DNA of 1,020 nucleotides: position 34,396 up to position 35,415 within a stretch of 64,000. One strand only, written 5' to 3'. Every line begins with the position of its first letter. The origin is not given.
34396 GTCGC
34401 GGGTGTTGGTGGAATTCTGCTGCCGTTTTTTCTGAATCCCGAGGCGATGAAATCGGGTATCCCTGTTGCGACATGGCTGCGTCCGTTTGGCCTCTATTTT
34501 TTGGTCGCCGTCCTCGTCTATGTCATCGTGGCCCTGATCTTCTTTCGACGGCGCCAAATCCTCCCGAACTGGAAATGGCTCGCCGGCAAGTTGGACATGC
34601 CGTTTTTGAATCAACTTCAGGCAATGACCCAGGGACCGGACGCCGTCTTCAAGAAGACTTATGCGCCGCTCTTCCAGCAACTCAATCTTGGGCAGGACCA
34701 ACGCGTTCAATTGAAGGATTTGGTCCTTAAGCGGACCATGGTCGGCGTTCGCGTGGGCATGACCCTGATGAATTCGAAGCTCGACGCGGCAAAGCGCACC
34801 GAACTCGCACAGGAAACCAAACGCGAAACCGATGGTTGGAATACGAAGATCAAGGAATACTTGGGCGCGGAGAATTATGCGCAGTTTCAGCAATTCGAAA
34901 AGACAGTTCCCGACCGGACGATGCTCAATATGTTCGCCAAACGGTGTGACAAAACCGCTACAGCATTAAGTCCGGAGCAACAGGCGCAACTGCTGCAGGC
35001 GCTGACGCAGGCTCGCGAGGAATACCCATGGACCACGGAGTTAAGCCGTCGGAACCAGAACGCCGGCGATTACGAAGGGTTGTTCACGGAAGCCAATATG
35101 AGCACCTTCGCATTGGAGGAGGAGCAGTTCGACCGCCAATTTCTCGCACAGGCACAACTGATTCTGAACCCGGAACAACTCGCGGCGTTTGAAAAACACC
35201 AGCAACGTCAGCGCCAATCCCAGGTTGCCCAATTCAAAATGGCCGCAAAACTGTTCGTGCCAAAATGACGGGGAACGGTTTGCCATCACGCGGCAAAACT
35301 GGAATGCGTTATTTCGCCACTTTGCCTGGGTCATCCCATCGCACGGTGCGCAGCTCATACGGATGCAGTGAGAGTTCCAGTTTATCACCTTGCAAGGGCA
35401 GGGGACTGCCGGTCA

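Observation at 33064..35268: One-polypeptide ECF sigma factor, 7-TM membrane domain and periplasmic LTXXQ (CpxP/Spy-like) domain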

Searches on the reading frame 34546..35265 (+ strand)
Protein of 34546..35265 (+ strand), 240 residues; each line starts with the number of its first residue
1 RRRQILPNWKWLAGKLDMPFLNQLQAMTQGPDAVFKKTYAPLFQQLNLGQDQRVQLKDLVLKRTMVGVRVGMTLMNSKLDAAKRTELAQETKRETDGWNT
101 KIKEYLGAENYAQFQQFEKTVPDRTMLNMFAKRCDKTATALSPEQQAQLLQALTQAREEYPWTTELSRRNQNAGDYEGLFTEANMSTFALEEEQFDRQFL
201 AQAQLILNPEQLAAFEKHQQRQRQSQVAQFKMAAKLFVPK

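Call 27: search_protein_families(library=pfam, alignment_id=A2, max_evalue=10)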
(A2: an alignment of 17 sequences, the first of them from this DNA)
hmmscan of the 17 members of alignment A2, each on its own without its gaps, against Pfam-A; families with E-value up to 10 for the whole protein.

A. member 1, seq(238 aa): 0 families

B. families by the number of members that match (of 17 scanned): 23 families
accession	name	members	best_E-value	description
PF13565.12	HTH_32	5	0.0016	Homeodomain-like domain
PF16231.10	DUF4890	4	0.026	Domain of unknown function (DUF4890)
PF07813.17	LTXXQ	4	0.081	LTXXQ motif family protein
PF13446.11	RPT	2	0.044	A repeated domain in UCH-protein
PF13618.11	Gluconate_2-dh3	2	1.4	Gluconate 2-dehydrogenase subunit 3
PF07176.17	DUF1400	1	0.0081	Alpha/beta hydrolase of unknown function (DUF1400)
PF07163.17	Pex26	1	0.018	Pex26 protein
PF11014.13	DUF2852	1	0.052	Protein of unknown function (DUF2852)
PF16806.10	ExsD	1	0.052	Antiactivator protein ExsD N-terminal domain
PF20683.2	DUF6819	1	0.073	Domain of unknown function (DUF6819)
PF01991.23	vATP-synt_E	1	0.076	ATP synthase (E/31 kDa) subunit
PF06897.17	DUF1269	1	0.088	Protein of unknown function (DUF1269)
PF11022.13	ATP19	1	0.12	ATP synthase subunit K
PF16034.10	JAKMIP_CC3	1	0.13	JAKMIP CC3 domain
PF17944.6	Arg_decarbox_C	1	0.13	Arginine decarboxylase C-terminal helical extension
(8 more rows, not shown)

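Call 28: search_solved_structures(query=A2, max_evalue=10, show_alignments=2)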
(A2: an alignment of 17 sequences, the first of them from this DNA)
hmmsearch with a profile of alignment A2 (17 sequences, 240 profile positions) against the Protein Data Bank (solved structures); distinct sequences matched with E-value up to 10: 2.
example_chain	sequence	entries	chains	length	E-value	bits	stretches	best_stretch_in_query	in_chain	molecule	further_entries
3cmn_A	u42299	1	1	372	0.023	17.2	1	59-156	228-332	Putative hydrolase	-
7uzw_H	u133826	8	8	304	1.1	11.7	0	104-155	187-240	CRISPR system Cms protein Csm4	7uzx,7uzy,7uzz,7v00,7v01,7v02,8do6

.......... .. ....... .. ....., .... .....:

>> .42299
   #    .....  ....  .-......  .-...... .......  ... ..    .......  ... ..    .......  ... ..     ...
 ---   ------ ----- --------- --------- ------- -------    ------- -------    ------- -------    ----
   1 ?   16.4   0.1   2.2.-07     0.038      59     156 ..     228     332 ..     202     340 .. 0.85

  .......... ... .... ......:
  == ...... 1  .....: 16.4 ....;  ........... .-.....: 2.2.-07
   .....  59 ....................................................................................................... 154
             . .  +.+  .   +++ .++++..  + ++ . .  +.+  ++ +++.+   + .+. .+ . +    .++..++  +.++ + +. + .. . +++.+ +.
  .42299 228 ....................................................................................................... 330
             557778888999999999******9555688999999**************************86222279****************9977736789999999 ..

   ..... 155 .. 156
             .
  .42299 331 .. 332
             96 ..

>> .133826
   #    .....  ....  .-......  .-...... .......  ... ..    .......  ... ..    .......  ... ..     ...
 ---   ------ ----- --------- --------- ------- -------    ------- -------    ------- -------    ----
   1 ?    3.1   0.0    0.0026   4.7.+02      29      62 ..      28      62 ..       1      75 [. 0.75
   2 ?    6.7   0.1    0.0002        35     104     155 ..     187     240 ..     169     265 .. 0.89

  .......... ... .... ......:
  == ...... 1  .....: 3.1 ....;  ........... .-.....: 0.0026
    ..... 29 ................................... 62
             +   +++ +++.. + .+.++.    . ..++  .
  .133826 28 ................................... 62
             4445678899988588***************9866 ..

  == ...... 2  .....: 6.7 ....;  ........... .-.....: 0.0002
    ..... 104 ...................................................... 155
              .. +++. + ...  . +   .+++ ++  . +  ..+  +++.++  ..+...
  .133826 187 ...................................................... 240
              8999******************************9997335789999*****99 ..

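Call 31: find_related_loci(query=A2, collection=genome_contigs, flank=6000)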
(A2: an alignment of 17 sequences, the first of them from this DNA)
Query A2 (238 aa) in genome_contigs; peptide patterns used: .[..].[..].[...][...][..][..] (x = any residue, [..] = any of these).
286 stretches matched a pattern; 4 encode a relative of the query (tblastn E <= 1e-3); 4 distinct loci.
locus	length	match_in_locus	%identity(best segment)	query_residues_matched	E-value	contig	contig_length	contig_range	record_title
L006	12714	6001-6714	53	1-238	3e-78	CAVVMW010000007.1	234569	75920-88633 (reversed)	MAG: uncultured bacterium isolate MFD03726.bin.2.170 genome assembly, contig: contig_25506, whole genome shotgun sequenc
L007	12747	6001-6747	51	1-238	1e-73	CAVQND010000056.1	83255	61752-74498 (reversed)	MAG: uncultured bacterium isolate MFD03726.bin.2.4 genome assembly, contig: contig_25562, whole genome shotgun sequence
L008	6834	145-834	46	2-237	5e-65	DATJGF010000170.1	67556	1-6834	MAG TPA_asm: Candidatus Limnocylindrales bacterium isolate SMAG_U15479 k141_7838334, whole genome shotgun sequence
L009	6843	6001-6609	46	35-237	1e-55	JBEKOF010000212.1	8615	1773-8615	MAG: Verrucomicrobiota bacterium isolate SPRUCE 434 SPRUCE_434_212, whole genome shotgun sequence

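Call 35: search_protein_representatives(alignment_id=A2)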
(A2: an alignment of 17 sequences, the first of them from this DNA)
Query: 17 sequences, 240 profile positions. Proteins with E-value up to 0.001 (for the whole library): 3178; up to 1e-10: 1304; up to 1e-30: 148. The best 150 are listed.
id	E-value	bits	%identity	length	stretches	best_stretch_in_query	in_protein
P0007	2.3e-102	357.7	-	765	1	2-239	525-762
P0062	7.2e-87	307.0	-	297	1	1-238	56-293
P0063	2.8e-86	305.0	-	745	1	9-238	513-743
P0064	4.9e-84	297.7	-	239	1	2-239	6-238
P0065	1.1e-82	293.2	-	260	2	14-239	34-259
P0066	2.8e-82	292.0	-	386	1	8-238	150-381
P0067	1.3e-81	289.8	-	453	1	1-236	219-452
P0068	1.5e-80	286.3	-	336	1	11-237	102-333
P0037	1.7e-79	282.8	-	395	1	8-237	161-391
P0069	1.1e-77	276.8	-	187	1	54-239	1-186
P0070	1.5e-73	263.4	-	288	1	16-237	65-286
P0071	7.7e-72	257.8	-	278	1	17-238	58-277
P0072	1.4e-71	256.9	-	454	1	13-237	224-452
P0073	3.0e-71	255.8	-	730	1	5-236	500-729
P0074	4.3e-70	252.0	-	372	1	16-239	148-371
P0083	1.4e-56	207.8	-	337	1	11-239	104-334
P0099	5.6e-50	186.2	-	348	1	12-238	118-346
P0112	8.1e-44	166.0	-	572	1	15-238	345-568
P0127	4.2e-38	147.3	-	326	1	8-237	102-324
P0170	1.7e-32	129.0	-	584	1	11-239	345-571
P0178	7.1e-32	126.9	-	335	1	10-238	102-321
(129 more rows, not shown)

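Call 39: predict_structure(alignment_id=A2)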
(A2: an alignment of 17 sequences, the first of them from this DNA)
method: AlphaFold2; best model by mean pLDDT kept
length: 238 residues; sequences in the alignment: 17
mean_pLDDT: 82.9   pTM: 0.76
mean pLDDT of the five models: 82.9, 82.2, 81.7, 81.0, 80.8
residues with pLDDT >= 90: 102; 70-90: 97; 50-70: 19; < 50: 20
segments of 3 or more residues with pLDDT < 50: 1-14, 25-28
pLDDT, mean of each block of 10 residues (from residue 1): 40 49 51 77 89 89 82 82 85 92 93 90 90 90 94 94 84 74 94 96 96 95 87 75
secondary structure, 60 per line:
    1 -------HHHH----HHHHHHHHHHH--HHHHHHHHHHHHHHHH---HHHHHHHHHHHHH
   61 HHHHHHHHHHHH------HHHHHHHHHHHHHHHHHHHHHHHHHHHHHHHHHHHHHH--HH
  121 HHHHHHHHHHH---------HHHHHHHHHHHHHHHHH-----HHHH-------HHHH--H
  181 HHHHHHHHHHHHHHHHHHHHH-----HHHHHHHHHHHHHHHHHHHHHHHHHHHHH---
elements in order: H8-11 H16-26 H29-44 H48-72 H79-116 H119-131 H141-157 H163-166 H174-177 H180-201 H207-235

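Call 42: find_encoding_contigs(protein=P0083, flank=4000, max_places=4)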
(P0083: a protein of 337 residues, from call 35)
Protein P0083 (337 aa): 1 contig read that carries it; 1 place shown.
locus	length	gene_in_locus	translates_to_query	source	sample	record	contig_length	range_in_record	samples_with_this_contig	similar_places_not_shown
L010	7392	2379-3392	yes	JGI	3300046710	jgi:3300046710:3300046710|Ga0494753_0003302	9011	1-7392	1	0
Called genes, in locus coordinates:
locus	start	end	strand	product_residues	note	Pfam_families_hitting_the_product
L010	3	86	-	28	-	?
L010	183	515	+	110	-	PF03551:PadR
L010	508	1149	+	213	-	-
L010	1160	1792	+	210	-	-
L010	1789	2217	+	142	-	-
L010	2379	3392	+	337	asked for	-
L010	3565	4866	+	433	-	-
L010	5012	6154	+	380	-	PF03781:FGE-sulfatase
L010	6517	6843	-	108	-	-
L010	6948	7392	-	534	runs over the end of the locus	PF01541:GIY-YIG, PF27096:UvrC_M, PF02151:UVR, PF08459:UvrC_RNaseH_dom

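Call 43: find_encoding_contigs(protein=P0178, flank=4000, max_places=4)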
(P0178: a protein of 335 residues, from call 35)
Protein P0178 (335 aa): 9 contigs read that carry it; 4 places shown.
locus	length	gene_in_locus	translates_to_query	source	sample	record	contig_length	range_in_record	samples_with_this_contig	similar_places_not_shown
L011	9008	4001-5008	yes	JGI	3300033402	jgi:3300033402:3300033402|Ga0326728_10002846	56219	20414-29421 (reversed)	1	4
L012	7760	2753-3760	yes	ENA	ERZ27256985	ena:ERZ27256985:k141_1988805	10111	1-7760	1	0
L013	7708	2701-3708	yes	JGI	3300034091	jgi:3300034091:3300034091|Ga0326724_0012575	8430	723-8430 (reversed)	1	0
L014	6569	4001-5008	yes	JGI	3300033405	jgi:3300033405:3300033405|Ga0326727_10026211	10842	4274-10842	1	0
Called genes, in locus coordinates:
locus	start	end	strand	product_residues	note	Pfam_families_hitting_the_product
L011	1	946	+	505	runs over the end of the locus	PF11013:DUF2851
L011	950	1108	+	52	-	-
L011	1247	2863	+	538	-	PF04542:Sigma70_r2, PF04545:Sigma70_r4 (weak), PF08281:Sigma70_r4_2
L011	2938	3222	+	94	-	PF01022:HTH_5, PF12802:MarR_2 (weak), PF12840:HTH_20, PF13412:HTH_24 (weak)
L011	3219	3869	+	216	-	PF07853:DUF1648, PF13630:SdpI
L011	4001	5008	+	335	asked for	-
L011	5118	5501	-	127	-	-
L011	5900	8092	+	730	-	PF07470:Glyco_hydro_88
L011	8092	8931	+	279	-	PF01261:AP_endonuc_2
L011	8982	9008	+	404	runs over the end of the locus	PF01041:DegT_DnrJ_EryC1, PF01053:Cys_Met_Meta_PP (weak), PF01212:Beta_elim_lyase (weak), PF00266:Aminotran_5 (weak)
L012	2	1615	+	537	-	?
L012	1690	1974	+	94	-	PF01022:HTH_5, PF12802:MarR_2 (weak), PF12840:HTH_20, PF13412:HTH_24 (weak)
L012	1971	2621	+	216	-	PF07853:DUF1648, PF13630:SdpI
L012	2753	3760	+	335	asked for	-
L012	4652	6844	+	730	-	PF07470:Glyco_hydro_88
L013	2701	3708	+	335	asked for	-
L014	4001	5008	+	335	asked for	-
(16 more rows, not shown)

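Call 48: search_protein_families(library=pfam, proteins=[P0083, P0178, P0127, P0170, P0112], max_evalue=1)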
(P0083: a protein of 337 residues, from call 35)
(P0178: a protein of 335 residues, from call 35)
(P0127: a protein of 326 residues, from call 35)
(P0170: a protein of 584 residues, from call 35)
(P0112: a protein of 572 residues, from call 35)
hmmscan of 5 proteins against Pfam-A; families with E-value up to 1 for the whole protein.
P0083 (337 aa): 10 families
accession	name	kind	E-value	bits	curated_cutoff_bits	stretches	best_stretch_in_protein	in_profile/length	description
PF16550.10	RPN13_C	-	0.0093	16.5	39.3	1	41-145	4-96/112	UCH-binding domain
PF20072.4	DUF6468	-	0.037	14.6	26.9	1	26-72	18-63/76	Domain of unknown function (DUF6468)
PF24359.1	DUF7515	-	0.046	14.4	27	1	58-120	6-67/85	Domain of unknown function (DUF7515)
PF14389.11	Lzipper-MIP1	-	0.063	14.1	32.2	1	35-66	7-38/84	Leucine-zipper of ternary complex factor MIP1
PF09402.16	MSC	-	0.091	12.6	29.7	1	4-98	223-322/337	Man1-Src1p-C-terminal domain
PF24073.1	DUF7365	-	0.14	12.8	27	1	3-52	11-60/101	Coiled-coil region of unknown function (DUF7365)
PF04201.20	TPD52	-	0.2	12.4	25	1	32-69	11-49/108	Tumour protein D52 family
PF08286.16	Spc24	-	0.29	11.8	25.3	1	33-87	5-49/109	Spc24 subunit of Ndc80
PF06156.18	YabA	-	0.4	11.7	30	1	37-101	6-71/103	Initiation control protein YabA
PF02706.20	Wzz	-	0.93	10.3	25.5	0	64-114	62-85/91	Chain length determinant protein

P0178 (335 aa): 2 families
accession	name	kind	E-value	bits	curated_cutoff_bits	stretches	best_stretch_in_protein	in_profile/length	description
PF21278.2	YlmH_1st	-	0.23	12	27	1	265-310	5-49/65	YlmH, N-terminal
PF03301.18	Trp_dioxygenase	-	0.78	9.5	34.9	1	264-324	87-145/346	Tryptophan 2,3-dioxygenase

P0127 (326 aa): 1 family
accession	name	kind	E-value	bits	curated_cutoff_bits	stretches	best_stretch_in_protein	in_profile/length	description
PF14316.11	DUF4381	-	0.5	11.1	27.2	1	8-74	21-84/145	Domain of unknown function (DUF4381)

P0170 (584 aa): 10 families
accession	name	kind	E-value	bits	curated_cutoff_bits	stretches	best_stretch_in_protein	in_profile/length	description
PF04542.20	Sigma70_r2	-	4.3e-14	52.5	24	1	30-97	1-70/71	Sigma-70 region 2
PF08281.18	Sigma70_r4_2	-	1.1e-11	44.6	25.7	1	131-182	3-54/54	Sigma-70, region 4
PF04545.22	Sigma70_r4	-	3.6e-05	23.6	24.1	1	135-180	1-46/50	Sigma-70, region 4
PF12325.13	TMF_TATA_bd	-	0.00016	22.2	29.1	1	269-327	10-68/115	TATA element modulatory factor 1 TATA binding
PF04297.20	UPF0122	-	0.021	15.5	22.7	1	147-183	26-62/101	Putative helix-turn-helix protein, YlxM / p13 like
PF13556.12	HTH_30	-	0.03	14.6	27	1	147-183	5-41/59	PucR C-terminal helix-turn-helix domain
PF04977.20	DivIC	-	0.031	14.5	28.9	1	259-305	5-51/80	Septum formation initiator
PF17675.6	APG6_N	-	0.033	15.1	45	1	272-322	47-97/132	Apg6 coiled-coil region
PF20315.3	DUF6611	-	0.075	13.5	27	1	234-321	59-145/168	Family of unknown function (DUF6611)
PF10265.14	Miga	-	0.65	9.3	25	0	240-360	7-120/540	Mitoguardin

P0112 (572 aa): 11 families
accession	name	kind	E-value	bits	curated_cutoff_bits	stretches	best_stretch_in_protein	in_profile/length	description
PF04545.22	Sigma70_r4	-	3.1e-07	30.2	24.1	1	128-177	1-50/50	Sigma-70, region 4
PF04542.20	Sigma70_r2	-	3.8e-07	30.2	24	1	25-93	1-67/71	Sigma-70 region 2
PF08281.18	Sigma70_r4_2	-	1.4e-05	25.1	25.7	1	125-175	4-54/54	Sigma-70, region 4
PF16015.10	Promethin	-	0.0026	18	27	1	165-253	9-91/106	Promethin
PF06005.17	ZapB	-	0.0064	17.4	31.5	1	261-304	26-69/71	Cell division protein ZapB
PF14197.11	Cep57_CLD_2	-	0.02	15.4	27.1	1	261-309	4-52/67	Centrosome localisation domain of PPC89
PF12325.13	TMF_TATA_bd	-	0.024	15.2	29.1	1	262-326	14-76/115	TATA element modulatory factor 1 TATA binding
PF04977.20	DivIC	-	0.086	13.1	28.9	1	247-295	4-52/80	Septum formation initiator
PF04791.21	LMBR1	-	0.095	12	31.9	1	161-359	114-276/510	LMBR1-like membrane protein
PF15960.10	DUF4763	-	0.13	11.9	30.1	1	266-311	91-136/236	Domain of unknown function (DUF4763)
PF24319.2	DUF7491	-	0.43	11.3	30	1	261-313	36-88/90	Coiled-coil region of unknown function (DUF7491)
